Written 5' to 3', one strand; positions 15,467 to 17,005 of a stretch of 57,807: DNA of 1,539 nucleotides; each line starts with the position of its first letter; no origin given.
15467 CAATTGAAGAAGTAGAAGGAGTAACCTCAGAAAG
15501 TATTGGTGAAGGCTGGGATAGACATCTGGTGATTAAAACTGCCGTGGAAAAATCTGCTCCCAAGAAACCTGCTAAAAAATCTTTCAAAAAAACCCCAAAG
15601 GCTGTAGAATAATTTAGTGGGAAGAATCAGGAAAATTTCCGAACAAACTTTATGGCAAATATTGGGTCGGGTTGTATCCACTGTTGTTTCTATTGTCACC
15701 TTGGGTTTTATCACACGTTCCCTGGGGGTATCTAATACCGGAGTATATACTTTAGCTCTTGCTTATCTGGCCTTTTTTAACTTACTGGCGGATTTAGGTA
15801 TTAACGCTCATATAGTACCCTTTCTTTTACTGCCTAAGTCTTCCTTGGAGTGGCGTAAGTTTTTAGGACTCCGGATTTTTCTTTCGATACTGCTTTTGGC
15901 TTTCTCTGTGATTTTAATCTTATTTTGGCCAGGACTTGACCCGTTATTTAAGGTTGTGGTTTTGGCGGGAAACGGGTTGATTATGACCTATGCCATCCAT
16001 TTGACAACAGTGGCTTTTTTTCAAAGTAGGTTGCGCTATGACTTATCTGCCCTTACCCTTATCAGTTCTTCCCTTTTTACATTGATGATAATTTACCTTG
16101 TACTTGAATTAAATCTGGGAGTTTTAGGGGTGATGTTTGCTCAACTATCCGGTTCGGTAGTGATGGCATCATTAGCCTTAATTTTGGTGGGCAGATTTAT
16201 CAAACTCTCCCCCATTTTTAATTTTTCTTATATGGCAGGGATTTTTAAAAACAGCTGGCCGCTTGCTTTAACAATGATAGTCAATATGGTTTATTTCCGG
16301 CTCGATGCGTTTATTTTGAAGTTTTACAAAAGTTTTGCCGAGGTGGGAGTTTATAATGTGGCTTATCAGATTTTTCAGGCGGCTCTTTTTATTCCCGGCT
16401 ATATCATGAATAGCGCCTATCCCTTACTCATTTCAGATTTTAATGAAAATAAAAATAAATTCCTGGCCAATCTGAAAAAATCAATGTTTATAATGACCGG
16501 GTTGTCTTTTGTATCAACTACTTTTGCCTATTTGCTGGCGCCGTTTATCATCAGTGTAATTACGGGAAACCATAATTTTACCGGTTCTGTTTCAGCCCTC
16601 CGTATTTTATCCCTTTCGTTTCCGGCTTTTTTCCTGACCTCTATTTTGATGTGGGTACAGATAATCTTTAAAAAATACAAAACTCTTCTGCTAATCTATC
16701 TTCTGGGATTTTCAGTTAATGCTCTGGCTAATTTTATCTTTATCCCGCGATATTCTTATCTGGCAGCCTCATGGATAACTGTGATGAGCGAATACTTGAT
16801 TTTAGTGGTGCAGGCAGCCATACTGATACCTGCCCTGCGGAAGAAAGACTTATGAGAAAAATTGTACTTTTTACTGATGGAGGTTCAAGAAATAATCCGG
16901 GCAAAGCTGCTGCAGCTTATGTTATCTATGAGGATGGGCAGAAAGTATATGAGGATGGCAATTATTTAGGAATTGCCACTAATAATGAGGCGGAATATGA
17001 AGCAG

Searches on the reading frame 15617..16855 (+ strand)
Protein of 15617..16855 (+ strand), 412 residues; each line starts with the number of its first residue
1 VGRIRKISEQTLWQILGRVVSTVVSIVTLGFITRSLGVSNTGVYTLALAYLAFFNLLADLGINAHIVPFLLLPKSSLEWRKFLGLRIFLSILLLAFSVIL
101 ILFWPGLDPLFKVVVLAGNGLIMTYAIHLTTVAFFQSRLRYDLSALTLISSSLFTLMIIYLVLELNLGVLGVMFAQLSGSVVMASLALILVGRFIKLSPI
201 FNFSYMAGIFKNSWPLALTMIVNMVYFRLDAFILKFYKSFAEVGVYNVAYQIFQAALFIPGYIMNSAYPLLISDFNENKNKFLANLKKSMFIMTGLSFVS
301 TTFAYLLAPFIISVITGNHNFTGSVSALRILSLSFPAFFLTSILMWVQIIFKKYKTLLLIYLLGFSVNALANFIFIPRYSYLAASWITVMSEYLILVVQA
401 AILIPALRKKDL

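Call 70: search_protein_families(library=pfam, proteins=[window:15617-16855:+], max_evalue=0.001)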
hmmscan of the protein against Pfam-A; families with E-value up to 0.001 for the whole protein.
window:15617-16855:+ (412 aa): 2 families
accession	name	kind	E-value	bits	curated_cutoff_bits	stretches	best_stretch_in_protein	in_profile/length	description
PF01943.22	Polysacc_synt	-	6.8e-16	58.9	28.2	1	10-271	4-270/274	Polysaccharide biosynthesis protein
PF13440.11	Polysacc_synt_3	-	8.7e-10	38.7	23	1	33-318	3-286/293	Polysaccharide biosynthesis protein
